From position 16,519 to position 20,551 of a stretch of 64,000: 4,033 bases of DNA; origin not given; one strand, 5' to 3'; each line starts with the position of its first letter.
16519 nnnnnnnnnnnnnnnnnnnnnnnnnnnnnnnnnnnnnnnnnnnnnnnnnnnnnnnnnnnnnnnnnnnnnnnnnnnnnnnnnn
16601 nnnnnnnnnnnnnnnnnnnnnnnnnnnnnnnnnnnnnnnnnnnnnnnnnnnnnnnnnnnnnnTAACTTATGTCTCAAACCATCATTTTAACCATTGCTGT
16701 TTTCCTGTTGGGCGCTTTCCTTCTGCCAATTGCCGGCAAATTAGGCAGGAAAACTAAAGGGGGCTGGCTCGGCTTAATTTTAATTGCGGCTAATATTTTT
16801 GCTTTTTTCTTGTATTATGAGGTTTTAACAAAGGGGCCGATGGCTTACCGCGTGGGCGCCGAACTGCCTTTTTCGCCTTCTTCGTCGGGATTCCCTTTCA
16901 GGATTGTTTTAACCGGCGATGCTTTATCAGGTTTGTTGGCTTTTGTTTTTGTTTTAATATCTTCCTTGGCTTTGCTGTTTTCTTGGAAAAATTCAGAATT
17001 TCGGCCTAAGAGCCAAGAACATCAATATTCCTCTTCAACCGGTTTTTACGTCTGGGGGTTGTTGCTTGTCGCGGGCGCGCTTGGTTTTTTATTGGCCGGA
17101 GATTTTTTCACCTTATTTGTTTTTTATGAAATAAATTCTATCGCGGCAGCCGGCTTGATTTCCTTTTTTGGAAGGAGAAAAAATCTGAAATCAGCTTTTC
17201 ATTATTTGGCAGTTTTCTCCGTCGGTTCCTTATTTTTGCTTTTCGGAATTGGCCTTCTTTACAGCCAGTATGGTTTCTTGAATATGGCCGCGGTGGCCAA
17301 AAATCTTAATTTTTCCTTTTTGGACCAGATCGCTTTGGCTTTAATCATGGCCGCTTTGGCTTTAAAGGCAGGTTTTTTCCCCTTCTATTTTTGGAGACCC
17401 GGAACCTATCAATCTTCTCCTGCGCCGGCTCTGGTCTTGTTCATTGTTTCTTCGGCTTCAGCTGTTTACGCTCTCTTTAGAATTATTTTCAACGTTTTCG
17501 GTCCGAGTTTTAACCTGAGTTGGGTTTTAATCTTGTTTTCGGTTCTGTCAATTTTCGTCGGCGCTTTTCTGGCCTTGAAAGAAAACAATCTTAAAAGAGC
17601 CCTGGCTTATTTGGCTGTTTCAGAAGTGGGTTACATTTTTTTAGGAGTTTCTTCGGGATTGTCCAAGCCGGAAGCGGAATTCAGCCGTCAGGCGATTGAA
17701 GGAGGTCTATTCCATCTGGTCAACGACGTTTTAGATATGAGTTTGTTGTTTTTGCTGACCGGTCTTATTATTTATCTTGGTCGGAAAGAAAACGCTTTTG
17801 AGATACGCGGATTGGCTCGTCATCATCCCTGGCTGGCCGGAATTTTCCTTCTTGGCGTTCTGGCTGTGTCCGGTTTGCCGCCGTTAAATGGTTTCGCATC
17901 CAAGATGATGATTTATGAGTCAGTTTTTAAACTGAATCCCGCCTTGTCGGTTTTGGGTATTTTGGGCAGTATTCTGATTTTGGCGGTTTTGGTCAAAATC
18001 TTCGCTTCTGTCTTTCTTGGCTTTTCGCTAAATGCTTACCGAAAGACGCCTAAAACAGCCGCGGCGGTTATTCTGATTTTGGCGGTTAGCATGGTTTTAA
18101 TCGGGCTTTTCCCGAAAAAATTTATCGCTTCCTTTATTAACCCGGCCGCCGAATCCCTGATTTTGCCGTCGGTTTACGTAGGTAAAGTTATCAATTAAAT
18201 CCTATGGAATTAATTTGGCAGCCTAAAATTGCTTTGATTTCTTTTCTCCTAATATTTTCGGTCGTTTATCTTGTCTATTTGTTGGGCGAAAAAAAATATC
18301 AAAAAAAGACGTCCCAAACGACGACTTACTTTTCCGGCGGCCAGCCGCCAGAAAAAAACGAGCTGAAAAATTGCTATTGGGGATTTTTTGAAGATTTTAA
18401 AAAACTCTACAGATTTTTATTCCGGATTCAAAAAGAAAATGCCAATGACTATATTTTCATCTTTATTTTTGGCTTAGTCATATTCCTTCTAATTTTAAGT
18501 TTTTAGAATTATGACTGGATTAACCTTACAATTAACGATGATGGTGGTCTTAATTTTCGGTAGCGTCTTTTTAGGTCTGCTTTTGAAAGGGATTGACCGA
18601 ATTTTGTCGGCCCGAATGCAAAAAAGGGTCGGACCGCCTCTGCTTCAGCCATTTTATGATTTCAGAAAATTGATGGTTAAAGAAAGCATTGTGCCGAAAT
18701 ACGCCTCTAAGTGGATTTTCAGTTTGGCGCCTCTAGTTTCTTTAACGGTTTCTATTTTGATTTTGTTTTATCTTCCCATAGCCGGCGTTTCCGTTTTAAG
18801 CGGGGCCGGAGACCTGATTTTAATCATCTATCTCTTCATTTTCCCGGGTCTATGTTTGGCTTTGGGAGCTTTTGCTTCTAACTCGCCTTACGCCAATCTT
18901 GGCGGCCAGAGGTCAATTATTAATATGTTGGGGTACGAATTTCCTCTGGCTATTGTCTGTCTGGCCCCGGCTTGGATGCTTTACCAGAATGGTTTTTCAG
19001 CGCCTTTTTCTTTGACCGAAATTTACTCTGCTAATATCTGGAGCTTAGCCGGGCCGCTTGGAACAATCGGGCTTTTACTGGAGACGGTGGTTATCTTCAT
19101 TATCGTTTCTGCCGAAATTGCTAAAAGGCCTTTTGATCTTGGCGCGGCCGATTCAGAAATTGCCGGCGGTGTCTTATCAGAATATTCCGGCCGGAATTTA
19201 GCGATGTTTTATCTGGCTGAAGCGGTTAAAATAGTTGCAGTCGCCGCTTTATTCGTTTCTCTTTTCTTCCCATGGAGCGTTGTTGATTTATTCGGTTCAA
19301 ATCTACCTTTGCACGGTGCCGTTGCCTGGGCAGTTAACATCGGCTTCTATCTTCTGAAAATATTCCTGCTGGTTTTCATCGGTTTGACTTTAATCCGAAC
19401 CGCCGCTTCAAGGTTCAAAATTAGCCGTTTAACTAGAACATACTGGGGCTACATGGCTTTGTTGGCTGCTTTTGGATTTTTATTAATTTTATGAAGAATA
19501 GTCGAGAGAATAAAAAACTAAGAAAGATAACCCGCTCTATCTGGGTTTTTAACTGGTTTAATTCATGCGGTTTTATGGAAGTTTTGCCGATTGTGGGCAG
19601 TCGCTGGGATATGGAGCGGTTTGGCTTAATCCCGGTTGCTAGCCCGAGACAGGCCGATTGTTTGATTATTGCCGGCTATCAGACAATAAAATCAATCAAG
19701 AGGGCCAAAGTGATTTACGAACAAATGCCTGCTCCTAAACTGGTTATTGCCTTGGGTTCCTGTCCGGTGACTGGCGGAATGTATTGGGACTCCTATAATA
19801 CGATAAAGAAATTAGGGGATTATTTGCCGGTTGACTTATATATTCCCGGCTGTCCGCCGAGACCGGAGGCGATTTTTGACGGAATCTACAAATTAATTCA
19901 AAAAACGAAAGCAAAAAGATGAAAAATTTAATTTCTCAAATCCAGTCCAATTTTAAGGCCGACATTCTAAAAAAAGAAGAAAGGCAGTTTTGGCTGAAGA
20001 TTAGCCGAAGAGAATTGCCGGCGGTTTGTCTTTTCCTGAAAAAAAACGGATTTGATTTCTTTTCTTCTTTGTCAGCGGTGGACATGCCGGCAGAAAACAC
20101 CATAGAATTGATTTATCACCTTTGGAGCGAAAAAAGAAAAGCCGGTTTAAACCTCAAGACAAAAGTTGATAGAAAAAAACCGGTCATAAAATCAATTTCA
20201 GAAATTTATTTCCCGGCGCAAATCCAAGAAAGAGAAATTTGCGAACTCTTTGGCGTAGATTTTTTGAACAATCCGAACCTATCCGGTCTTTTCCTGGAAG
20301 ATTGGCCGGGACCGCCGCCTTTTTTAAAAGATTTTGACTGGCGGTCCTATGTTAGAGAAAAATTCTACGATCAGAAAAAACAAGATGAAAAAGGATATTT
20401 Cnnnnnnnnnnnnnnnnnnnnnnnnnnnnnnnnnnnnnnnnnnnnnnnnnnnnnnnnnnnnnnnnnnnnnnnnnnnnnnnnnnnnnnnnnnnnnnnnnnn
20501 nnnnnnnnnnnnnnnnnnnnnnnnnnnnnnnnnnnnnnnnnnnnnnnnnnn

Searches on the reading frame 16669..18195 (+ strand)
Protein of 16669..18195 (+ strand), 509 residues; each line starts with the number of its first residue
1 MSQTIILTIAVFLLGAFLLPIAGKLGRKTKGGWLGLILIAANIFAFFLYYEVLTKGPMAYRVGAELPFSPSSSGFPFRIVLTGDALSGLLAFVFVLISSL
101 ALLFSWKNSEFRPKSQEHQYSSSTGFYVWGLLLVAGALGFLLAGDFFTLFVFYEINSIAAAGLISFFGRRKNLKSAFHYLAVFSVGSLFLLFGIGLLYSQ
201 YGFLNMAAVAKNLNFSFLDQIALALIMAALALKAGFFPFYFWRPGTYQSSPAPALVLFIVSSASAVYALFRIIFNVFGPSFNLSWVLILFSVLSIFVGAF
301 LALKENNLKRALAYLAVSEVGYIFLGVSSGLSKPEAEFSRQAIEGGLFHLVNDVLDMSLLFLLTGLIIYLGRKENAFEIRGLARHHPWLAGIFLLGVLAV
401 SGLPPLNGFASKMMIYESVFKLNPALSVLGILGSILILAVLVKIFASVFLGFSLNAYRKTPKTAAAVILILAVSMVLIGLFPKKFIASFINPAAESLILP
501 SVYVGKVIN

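Call 3: search_protein_families(library=pfam, proteins=[window:16669-18195:+], max_evalue=0.01)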
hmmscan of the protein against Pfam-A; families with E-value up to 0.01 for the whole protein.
window:16669-18195:+ (509 aa): 2 families
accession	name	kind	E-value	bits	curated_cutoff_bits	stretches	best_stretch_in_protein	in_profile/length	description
PF00361.26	Proton_antipo_M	-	5.9e-43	147.6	21.5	1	143-430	1-286/294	NADH:quinone oxidoreductase/Mrp antiporter, TM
PF10125.14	NADHdeh_related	-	5.7e-06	26.3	27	1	136-263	80-205/218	NADH dehydrogenase I, subunit N related protein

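Call 81: search_solved_structures(query=window:16669-18195:+, max_evalue=1e-20, show_alignments=0)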
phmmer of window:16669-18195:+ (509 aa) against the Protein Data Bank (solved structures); distinct sequences matched with E-value up to 1e-20: 13.
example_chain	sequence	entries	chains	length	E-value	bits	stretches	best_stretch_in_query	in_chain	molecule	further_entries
6cfw_H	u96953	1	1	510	4.8e-72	247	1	9-497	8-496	Monovalent cation/H+ antiporter subunit D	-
6u8y_H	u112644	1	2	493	4.9e-38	134.8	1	1-508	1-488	NADH dehydrogenase subunit N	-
7qru_D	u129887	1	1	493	5.7e-38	134.6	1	38-508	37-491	Na+/H+ antiporter subunit D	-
6z16_D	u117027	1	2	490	1.7e-37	133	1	72-508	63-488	Multisubunit Na+/H+ antiporter, D subunit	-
7qru_A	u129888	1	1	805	6.5e-31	111.3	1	7-502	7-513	Na+/H+ antiporter subunit A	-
3rko_N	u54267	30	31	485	2e-28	103.1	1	96-487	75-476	NADH-QUINONE OXIDOREDUCTASE SUBUNIT N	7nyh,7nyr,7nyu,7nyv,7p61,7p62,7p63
7d3u_D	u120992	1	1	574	7e-28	101.3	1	130-452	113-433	Monovalent Na+/H+ antiporter subunit D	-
7z0s_C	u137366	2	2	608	1.5e-26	96.9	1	116-479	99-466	Formate hydrogenlyase subunit 3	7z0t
6u8y_X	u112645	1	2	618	1.5e-23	87.1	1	125-483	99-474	NADH dehydrogenase subunit M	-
6z16_A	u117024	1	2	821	2.1e-23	86.6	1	8-503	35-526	Multisubunit Na+/H+ antiporter, A subunit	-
6hum_B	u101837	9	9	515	1.5e-22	83.7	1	118-445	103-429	NAD(P)H-quinone oxidoreductase subunit 2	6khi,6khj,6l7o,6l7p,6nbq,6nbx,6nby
8e9g_N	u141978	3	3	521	1.8e-22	83.5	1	130-483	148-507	NADH-quinone oxidoreductase subunit N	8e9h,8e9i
6hum_F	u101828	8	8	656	3.6e-21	79.2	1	83-451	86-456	NADH dehydrogenase subunit 5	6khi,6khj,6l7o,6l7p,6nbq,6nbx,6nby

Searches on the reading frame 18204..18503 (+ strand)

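Call 4: search_protein_families(library=ncbifam, proteins=[window:18204-18503:+], max_evalue=0.01)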
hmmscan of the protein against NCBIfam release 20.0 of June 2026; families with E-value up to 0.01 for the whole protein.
window:18204-18503:+ (100 aa): 1 family
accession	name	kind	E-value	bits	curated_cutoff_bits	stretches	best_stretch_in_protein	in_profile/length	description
NF053600.1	MbhI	equivalog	2.9e-16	59.7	95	1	4-89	5-94/97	membrane-bound hydrogenase complex subunit MbhI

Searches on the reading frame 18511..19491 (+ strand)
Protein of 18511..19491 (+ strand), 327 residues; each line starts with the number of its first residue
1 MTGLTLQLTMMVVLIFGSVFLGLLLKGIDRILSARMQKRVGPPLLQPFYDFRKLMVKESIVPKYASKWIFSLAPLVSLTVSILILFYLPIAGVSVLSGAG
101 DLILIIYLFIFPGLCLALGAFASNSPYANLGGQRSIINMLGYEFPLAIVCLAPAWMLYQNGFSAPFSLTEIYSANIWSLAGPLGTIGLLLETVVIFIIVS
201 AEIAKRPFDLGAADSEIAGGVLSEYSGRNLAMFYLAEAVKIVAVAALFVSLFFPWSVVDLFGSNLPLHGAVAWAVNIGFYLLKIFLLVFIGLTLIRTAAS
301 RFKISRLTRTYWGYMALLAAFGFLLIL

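Call 4: search_protein_families(library=ncbifam, proteins=[window:18511-19491:+], max_evalue=0.01)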
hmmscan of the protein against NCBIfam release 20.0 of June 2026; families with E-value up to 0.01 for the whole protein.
window:18511-19491:+ (327 aa): 7 families
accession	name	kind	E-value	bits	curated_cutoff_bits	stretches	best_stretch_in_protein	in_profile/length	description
NF004741.0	PRK06076.1-2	equivalog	2.4e-32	112.5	305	1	9-321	25-324/337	NADH-quinone oxidoreductase subunit NuoH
NF004745.0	PRK06076.1-6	equivalog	7.1e-31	107.7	450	1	8-313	17-316/341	NADH-quinone oxidoreductase subunit NuoH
NF004744.0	PRK06076.1-5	equivalog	5e-28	98.3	542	1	6-324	30-357/372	NADH-quinone oxidoreductase subunit NuoH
NF004743.0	PRK06076.1-4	equivalog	1.4e-27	96.7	494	1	12-313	20-325/433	NADH-quinone oxidoreductase subunit NuoH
NF040610.1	F420_dehyd_FpoH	exception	1.3e-26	93.8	475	1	10-316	14-322/339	F420H2 dehydrogenase subunit FpoH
NF004740.0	PRK06076.1-1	equivalog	2.5e-26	93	399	1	6-317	13-307/325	NADH-quinone oxidoreductase subunit NuoH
NF004742.0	PRK06076.1-3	equivalog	1.6e-24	86.8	531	1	10-314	31-332/356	NADH-quinone oxidoreductase subunit NuoH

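Call 84: search_solved_structures(query=window:18511-19491:+, max_evalue=1e-15, show_alignments=0)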
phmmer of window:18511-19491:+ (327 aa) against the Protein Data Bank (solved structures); distinct sequences matched with E-value up to 1e-15: 22.
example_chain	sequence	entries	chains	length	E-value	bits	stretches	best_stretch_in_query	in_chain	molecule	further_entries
6cfw_M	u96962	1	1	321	1.3e-52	182.5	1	10-326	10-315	Mbh13 NADH dehydrogenase subunit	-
6u8y_M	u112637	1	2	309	2.5e-33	119.1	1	10-325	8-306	NADH dehydrogenase subunit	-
7z0s_D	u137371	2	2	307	9.1e-26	94.2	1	21-313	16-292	Formate hydrogenlyase subunit 4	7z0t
6hum_A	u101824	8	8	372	1.2e-24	90.5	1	5-323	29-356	NAD(P)H-quinone oxidoreductase subunit 1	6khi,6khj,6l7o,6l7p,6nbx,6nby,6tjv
6nbq_A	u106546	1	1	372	1.2e-24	90.5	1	5-323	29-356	NdhA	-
9grx_A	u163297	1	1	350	4.8e-22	82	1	10-325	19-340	NAD(P)H-quinone oxidoreductase subunit 1, chloroplastic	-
7eu3_A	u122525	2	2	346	2.5e-20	76.4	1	9-325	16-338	NAD(P)H-quinone oxidoreductase subunit 1, chloroplastic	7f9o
7wff_A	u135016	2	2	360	2e-19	73.4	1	12-325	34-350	NAD(P)H-quinone oxidoreductase subunit 1, chloroplastic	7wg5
9cwt_s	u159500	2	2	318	6.7e-18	68.4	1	9-314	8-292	NADH-ubiquinone oxidoreductase chain 1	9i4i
9ti4_s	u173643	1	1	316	7.2e-18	68.3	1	9-314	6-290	NADH-ubiquinone oxidoreductase chain 1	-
5xtc_s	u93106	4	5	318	7.2e-18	68.3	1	9-314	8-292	NADH-ubiquinone oxidoreductase chain 1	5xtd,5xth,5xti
7ar9_H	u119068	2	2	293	7.6e-18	68.2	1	9-253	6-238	ND1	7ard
7nyh_H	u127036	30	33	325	1.8e-17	67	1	9-281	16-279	NADH-quinone oxidoreductase subunit H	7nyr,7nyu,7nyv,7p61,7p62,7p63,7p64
4he8_H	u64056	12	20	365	3.7e-17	65.9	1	10-325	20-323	NADH-quinone oxidoreductase subunit 8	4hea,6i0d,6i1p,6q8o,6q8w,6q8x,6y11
6g2j_H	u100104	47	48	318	5.5e-17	65.4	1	8-276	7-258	NADH-ubiquinone oxidoreductase chain 1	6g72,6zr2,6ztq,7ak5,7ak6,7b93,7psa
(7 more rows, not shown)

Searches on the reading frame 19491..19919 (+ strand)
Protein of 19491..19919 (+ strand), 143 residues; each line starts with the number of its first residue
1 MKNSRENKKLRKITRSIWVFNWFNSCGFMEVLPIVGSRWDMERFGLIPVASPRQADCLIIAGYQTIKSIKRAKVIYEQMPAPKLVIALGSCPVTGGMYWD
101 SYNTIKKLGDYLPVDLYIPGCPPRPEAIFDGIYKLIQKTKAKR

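Call 4: search_protein_families(library=ncbifam, proteins=[window:19491-19919:+], max_evalue=0.01)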
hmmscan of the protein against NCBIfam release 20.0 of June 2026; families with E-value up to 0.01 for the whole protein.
window:19491-19919:+ (143 aa): 16 families
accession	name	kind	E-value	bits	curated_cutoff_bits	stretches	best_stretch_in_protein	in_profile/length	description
NF005012.1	PRK06411.1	subfamily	1.6e-50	170.9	116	1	14-141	33-160/166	NADH-quinone oxidoreductase subunit NuoB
TIGR01957.1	nuoB_fam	subfamily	7.8e-43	145.9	142.7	1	14-141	16-144/145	NADH-quinone oxidoreductase subunit B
NF011393.0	PRK14818.1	equivalog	1.8e-38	131.8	255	1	15-141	31-157/173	NADH dehydrogenase subunit B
NF011390.0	PRK14815.1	equivalog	3e-36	124.4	281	1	14-141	32-159/183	NADH dehydrogenase subunit B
NF011388.0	PRK14813.1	equivalog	4.2e-35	121.3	294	1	15-136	28-150/189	NADH dehydrogenase subunit B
NF011391.0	PRK14816.1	equivalog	1.1e-34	119.8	283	1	15-141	52-179/196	NADH-quinone oxidoreductase subunit B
NF009808.0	PRK13292.1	equivalog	5e-34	117.2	1156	1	15-141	25-151/791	NADH-quinone oxidoreductase subunit B/C/D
NF011394.0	PRK14819.1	equivalog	6.7e-34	117.6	312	1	15-139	31-156/264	NADH-quinone oxidoreductase subunit B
NF011392.0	PRK14817.1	equivalog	6.7e-33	113.9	271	1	16-140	37-161/182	NADH-quinone oxidoreductase subunit B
NF011395.0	PRK14820.1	equivalog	3.8e-30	105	263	1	15-138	33-156/180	NADH-quinone oxidoreductase subunit B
NF011389.0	PRK14814.1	equivalog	8.3e-30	104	285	1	15-141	33-159/186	NADH dehydrogenase subunit B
TIGR03294.1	FrhG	equivalog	4e-07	30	245.5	1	58-138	54-143/228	coenzyme F420 hydrogenase subunit gamma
NF045875.1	F420_non_VhuG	exception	6.3e-06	25.6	450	1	103-139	131-167/286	F420-non-reducing hydrogenase subunit VhuG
NF007779.0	PRK10468.1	equivalog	0.0029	16.6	659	1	59-138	131-208/372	hydrogenase 2 small subunit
NF045520.1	H2_NiFeSe_small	exception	0.0034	16.8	470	1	45-141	110-211/314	NiFeSe hydrogenase small subunit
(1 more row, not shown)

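Call 25: search_solved_structures(query=window:19491-19919:+, max_evalue=1e-10, show_alignments=3)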
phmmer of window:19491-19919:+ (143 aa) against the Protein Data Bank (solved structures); distinct sequences matched with E-value up to 1e-10: 43.
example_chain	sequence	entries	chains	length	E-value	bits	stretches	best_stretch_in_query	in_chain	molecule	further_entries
6u8y_J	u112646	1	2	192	3.2e-44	153.8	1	15-138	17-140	NADH dehydrogenase subunit B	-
9grx_K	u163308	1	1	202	1.7e-39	138.4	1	15-139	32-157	NAD(P)H-quinone oxidoreductase subunit K, chloroplastic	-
7wfg_K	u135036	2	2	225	6.6e-39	136.5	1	15-138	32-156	NAD(P)H-quinone oxidoreductase subunit K, chloroplastic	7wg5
7eu3_K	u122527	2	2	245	1.5e-38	135.3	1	15-139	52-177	NAD(P)H-quinone oxidoreductase subunit K, chloroplastic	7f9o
6hum_K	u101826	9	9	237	4.6e-38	133.8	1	15-138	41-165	NAD(P)H-quinone oxidoreductase subunit K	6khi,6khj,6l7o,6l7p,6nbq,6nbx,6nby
6cfw_J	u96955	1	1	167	1.6e-33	119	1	11-138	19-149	Probable membrane-bound hydrogenase subunit mbhJ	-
8b9z_B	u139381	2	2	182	4e-31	111.2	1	16-141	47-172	LD31474p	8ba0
5xtb_C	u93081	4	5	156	4.1e-31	111.2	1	15-143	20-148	NADH dehydrogenase [ubiquinone] iron-sulfur protein 7, mitochondrial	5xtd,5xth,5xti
9ti4_E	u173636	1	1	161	4.5e-31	111.1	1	15-143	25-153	NADH dehydrogenase [ubiquinone] iron-sulfur protein 7, mitochondrial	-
5lc5_B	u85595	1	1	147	6e-31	110.7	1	15-141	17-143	NADH dehydrogenase [ubiquinone] iron-sulfur protein 7, mitochondrial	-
7zeb_6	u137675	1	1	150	6.4e-31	110.6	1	15-141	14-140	NADH dehydrogenase [ubiquinone] iron-sulfur protein 7, mitochondrial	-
8esw_S7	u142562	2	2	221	6.5e-31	110.5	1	16-141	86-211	LD31474p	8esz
9w2u_B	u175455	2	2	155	7.1e-31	110.4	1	15-141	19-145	NADH dehydrogenase [ubiquinone] iron-sulfur protein 7, mitochondrial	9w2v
7zd6_6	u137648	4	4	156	7.2e-31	110.4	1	15-141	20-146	NADH dehydrogenase [ubiquinone] iron-sulfur protein 7, mitochondrial | Complex I-20kD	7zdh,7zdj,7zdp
7v2c_C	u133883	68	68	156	7.5e-31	110.4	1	15-141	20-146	NADH dehydrogenase [ubiquinone] iron-sulfur protein 7,mitochondrial | NADH dehydrogenase [ubiquinone] iron-sulfur protein 7, mitochondrial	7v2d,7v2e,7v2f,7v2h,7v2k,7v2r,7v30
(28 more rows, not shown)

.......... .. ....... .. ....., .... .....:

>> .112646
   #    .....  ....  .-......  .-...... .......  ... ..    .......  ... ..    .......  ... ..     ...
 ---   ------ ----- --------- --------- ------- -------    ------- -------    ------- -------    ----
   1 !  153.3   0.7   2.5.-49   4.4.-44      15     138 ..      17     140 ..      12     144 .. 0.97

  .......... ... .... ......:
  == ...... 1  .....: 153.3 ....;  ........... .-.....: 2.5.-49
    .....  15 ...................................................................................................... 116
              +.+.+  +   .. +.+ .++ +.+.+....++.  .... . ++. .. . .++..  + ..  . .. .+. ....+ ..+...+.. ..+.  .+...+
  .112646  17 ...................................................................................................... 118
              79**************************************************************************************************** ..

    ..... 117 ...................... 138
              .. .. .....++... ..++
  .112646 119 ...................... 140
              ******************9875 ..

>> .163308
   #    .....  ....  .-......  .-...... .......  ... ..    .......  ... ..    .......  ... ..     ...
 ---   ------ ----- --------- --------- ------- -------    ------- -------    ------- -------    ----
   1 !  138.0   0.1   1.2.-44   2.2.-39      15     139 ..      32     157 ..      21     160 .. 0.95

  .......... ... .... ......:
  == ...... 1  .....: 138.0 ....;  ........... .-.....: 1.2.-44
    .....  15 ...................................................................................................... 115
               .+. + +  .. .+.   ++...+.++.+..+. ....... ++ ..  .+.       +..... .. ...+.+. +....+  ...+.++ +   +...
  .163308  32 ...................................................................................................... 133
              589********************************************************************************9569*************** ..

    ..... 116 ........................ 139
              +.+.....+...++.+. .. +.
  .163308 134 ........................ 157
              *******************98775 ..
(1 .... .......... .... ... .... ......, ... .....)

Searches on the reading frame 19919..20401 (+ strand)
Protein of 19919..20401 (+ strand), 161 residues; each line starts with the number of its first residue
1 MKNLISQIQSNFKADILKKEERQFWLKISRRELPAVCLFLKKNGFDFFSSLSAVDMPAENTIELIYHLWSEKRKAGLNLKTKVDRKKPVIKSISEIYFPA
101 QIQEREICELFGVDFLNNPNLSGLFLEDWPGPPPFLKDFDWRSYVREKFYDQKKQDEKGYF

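Call 4: search_protein_families(library=ncbifam, proteins=[window:19919-20401:+], max_evalue=0.01)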
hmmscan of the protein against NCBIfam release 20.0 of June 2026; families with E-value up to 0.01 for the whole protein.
window:19919-20401:+ (161 aa): 17 families
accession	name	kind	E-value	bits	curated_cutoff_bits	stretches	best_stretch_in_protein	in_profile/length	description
TIGR01961.1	NuoC_fam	subfamily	2.6e-22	79.6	122.45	1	27-141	4-120/122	NADH (or F420H2) dehydrogenase, subunit C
NF040611.1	F420_dehyd_FpoC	exception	4.9e-22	78.5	220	1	3-139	5-146/158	F420H2 dehydrogenase subunit FpoC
NF004735.0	PRK06074.2-2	equivalog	5.6e-21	75.1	176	1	22-140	27-147/158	NADH-quinone oxidoreductase subunit C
NF004734.0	PRK06074.2-1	equivalog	1.1e-17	64.6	169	1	2-140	6-150/164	NADH-quinone oxidoreductase subunit C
NF009141.0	PRK12494.1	equivalog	1.8e-16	60.5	175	1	9-151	28-170/175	NAD(P)H-quinone oxidoreductase subunit J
NF004737.0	PRK06074.2-4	equivalog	5.9e-16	58.7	144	1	26-143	16-128/150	NADH-quinone oxidoreductase subunit C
NF005832.0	PRK07735.1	equivalog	1.4e-15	57.5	431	1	44-139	330-423/430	NADH-quinone oxidoreductase subunit C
NF004738.0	PRK06074.2-5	equivalog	1.7e-15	57.1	198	1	19-153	25-163/174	NADH-quinone oxidoreductase subunit C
NF006304.0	PRK08491.1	equivalog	2.6e-15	56.7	228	1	20-139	55-174/263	NADH-quinone oxidoreductase subunit C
NF004733.0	PRK06074.1-5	equivalog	2.7e-13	50.1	225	1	3-154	8-164/203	NADH-quinone oxidoreductase subunit C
NF004736.0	PRK06074.2-3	equivalog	4.4e-13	49.3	239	1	38-151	55-169/183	NADH-quinone oxidoreductase subunit C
NF005856.0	PRK07785.1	equivalog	1e-12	48.5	224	1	22-133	100-217/246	NADH-quinone oxidoreductase subunit C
NF008728.0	PRK11742.1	equivalog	1.2e-11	43.7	840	1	25-156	48-189/598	NADH-quinone oxidoreductase subunit C/D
NF009808.0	PRK13292.1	equivalog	1.9e-10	39.3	1156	1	3-144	226-378/791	NADH-quinone oxidoreductase subunit B/C/D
NF004731.0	PRK06074.1-3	equivalog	1.6e-07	31.3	303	1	45-154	51-160/207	NADH-quinone oxidoreductase subunit C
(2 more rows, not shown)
